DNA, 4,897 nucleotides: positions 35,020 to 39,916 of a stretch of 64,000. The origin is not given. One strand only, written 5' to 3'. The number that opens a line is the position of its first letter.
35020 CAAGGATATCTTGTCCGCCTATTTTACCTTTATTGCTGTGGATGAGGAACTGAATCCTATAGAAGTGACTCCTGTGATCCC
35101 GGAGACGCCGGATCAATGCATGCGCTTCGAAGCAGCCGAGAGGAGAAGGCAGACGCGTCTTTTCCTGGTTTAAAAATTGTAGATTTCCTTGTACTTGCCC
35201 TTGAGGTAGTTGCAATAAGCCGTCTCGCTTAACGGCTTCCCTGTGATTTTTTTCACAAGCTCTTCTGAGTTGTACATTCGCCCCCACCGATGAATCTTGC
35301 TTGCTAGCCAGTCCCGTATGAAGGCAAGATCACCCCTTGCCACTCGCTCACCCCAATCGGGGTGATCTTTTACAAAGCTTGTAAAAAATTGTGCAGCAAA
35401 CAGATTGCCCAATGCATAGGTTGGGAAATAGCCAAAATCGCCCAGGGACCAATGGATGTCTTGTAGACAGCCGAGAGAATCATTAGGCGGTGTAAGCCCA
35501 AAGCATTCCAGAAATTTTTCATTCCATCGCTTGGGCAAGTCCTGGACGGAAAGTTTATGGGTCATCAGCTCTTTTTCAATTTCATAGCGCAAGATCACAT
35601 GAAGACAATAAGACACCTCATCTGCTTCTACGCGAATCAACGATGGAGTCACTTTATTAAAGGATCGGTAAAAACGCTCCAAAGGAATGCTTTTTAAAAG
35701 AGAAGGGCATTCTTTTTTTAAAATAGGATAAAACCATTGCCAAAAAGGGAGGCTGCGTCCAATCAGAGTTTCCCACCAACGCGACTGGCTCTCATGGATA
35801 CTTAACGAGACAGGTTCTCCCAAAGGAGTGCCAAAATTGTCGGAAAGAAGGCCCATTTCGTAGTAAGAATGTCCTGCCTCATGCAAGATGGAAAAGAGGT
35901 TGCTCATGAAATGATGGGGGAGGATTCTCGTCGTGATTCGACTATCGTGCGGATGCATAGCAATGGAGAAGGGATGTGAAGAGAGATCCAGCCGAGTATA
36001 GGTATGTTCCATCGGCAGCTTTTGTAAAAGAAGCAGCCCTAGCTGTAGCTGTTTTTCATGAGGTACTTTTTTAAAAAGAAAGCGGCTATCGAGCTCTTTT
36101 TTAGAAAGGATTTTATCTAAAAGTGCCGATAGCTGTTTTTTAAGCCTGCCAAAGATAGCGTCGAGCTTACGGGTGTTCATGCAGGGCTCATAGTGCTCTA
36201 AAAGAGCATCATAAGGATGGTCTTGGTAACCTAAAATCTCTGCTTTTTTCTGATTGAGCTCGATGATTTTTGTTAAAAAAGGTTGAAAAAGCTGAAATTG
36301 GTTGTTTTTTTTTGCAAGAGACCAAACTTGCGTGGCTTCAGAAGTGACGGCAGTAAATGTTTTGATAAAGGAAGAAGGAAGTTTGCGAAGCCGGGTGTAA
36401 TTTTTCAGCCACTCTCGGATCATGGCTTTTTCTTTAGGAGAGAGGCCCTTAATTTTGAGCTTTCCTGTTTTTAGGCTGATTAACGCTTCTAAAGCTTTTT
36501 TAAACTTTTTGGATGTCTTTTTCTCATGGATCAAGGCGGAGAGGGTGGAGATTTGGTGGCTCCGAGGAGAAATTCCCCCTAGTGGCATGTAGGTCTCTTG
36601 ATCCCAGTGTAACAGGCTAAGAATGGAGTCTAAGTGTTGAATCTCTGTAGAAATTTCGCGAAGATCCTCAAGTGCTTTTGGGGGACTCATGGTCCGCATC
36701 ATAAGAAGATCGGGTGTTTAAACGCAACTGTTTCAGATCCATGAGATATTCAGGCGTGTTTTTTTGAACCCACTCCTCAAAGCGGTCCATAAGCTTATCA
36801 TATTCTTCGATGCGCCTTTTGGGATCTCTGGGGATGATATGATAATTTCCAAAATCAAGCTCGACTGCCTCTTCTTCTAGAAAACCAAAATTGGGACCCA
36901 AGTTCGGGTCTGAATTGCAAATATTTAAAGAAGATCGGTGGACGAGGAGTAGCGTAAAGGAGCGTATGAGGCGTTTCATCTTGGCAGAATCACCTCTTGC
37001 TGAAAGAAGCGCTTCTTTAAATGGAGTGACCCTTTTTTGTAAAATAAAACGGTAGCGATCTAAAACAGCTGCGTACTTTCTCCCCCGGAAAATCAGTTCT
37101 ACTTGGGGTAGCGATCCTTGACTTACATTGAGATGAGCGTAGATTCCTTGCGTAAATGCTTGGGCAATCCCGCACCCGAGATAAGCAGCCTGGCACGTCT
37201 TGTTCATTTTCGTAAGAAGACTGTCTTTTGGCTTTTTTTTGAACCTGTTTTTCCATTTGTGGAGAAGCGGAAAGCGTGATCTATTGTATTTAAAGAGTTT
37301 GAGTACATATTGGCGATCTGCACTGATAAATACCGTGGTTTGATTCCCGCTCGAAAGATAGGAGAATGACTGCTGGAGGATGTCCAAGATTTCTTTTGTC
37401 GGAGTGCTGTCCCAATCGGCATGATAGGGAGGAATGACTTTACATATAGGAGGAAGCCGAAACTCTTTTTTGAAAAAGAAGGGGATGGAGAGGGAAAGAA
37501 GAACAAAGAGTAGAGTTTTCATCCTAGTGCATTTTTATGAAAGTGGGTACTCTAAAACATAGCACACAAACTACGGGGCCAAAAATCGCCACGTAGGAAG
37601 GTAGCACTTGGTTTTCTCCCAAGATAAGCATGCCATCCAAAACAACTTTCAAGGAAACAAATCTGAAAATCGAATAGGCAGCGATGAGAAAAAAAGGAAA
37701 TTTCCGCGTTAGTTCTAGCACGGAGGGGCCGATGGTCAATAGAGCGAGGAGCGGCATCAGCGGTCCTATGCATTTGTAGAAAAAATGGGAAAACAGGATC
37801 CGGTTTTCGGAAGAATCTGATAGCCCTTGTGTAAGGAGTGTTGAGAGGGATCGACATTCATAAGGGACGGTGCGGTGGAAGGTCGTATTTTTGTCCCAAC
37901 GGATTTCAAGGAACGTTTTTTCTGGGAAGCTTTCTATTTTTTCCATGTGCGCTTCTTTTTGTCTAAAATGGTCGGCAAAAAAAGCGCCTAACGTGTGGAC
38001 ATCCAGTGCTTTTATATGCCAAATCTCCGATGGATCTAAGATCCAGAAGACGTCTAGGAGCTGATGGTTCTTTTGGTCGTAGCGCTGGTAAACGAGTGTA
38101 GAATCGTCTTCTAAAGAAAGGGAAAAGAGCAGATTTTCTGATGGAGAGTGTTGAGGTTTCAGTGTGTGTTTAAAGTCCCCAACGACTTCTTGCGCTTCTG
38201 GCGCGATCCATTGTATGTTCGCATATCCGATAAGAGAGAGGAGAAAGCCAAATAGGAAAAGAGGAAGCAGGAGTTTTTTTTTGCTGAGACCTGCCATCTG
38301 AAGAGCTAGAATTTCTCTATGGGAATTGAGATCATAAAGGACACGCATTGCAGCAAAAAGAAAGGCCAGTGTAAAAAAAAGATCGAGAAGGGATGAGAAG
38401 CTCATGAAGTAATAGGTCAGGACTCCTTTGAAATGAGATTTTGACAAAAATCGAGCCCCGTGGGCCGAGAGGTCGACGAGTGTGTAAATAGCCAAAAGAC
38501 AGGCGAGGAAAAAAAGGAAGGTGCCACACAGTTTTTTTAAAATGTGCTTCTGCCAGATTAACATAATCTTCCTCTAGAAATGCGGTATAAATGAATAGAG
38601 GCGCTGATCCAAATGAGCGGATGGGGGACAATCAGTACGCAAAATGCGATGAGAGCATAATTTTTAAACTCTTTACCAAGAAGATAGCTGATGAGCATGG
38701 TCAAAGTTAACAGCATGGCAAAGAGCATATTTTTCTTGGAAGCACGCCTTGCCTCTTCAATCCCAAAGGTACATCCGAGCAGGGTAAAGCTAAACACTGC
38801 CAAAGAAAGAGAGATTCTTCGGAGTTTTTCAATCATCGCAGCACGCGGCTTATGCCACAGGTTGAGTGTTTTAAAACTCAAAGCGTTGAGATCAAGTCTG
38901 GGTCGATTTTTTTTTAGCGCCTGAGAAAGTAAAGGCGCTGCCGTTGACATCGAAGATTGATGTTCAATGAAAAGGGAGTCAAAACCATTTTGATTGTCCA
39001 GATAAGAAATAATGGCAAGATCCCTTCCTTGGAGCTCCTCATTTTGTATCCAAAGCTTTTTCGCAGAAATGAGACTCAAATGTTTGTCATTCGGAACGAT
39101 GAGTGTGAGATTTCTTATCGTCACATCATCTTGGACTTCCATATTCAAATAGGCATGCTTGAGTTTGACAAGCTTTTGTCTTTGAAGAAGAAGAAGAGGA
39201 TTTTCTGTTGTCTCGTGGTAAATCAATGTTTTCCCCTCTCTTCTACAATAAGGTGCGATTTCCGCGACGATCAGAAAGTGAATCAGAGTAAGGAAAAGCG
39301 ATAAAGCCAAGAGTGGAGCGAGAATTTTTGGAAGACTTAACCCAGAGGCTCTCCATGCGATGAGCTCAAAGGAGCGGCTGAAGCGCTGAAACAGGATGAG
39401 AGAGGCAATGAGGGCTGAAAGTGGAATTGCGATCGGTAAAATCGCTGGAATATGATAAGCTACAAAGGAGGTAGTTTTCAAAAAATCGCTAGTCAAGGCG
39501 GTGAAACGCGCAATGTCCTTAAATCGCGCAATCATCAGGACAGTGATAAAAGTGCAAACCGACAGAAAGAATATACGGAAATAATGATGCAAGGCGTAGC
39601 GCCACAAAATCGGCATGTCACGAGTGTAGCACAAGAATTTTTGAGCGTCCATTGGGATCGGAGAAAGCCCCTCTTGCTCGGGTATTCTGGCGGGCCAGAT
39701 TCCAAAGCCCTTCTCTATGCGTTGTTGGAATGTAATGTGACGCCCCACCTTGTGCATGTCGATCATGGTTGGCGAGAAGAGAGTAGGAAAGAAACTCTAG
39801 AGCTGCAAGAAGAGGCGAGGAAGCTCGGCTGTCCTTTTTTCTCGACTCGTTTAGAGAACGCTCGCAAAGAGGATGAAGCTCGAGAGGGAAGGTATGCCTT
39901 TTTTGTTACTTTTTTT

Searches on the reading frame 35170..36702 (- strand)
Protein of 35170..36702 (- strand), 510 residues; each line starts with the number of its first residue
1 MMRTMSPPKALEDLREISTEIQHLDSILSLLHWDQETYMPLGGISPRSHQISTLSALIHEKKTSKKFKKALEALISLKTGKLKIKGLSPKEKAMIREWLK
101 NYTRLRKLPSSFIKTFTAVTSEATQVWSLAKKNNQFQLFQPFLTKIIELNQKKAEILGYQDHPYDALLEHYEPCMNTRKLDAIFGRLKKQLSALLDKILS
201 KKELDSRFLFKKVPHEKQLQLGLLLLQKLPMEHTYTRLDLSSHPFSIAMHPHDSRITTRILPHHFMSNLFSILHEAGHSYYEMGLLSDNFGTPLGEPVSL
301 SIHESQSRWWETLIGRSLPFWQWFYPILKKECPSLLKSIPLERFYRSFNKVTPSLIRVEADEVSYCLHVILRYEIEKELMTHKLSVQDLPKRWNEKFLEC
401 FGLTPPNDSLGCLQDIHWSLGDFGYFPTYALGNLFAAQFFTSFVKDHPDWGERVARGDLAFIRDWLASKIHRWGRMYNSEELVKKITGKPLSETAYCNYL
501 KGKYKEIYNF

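Call 80: search_protein_families(library=pfam, proteins=[window:35170-36702:-], max_evalue=1e-8)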
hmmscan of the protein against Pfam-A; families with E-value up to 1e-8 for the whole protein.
window:35170-36702:- (510 aa): 1 family
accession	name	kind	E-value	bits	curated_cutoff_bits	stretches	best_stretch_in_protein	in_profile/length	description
PF02074.21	Peptidase_M32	-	3.2e-171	570.7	25.1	1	14-504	2-489/489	Carboxypeptidase Taq (M32) metallopeptidase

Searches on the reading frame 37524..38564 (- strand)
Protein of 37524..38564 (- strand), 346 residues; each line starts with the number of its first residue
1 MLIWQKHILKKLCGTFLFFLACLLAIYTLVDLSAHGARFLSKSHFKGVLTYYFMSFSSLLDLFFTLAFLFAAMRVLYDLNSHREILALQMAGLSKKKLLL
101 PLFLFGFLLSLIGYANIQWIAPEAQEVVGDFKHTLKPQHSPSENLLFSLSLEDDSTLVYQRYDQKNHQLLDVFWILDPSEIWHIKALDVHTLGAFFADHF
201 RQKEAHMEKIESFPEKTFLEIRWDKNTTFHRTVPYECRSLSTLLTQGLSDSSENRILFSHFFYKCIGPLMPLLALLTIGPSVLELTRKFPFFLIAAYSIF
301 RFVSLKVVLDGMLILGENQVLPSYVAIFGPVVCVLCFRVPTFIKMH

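Call 80: search_protein_families(library=pfam, proteins=[window:37524-38564:-], max_evalue=1e-8)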
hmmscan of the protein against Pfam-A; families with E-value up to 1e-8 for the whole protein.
window:37524-38564:- (346 aa): 1 family
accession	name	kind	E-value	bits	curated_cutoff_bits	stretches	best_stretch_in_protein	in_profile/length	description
PF03739.19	LptF_LptG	-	7.6e-28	98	27.9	1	6-337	1-346/353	Lipopolysaccharide export system permease LptF/LptG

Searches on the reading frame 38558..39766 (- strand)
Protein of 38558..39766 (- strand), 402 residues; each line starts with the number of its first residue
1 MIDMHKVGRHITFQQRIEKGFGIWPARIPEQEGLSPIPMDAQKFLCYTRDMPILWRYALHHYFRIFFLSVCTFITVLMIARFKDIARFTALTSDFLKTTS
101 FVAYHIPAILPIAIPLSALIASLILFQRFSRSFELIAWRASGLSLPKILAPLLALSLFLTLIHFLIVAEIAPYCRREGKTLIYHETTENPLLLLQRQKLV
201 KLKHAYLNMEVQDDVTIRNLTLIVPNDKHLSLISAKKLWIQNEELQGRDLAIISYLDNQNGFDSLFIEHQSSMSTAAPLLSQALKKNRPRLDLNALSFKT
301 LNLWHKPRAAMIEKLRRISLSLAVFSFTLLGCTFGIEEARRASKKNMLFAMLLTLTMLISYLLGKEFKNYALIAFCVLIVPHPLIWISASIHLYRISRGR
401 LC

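Call 81: search_protein_families(library=pfam, proteins=[window:38558-39766:-], max_evalue=1e-8)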
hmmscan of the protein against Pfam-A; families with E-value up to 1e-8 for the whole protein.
window:38558-39766:- (402 aa): 1 family
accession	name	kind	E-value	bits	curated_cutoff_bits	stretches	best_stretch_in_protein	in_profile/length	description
PF03739.19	LptF_LptG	-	1.6e-42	146.2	27.9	1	56-395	1-353/353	Lipopolysaccharide export system permease LptF/LptG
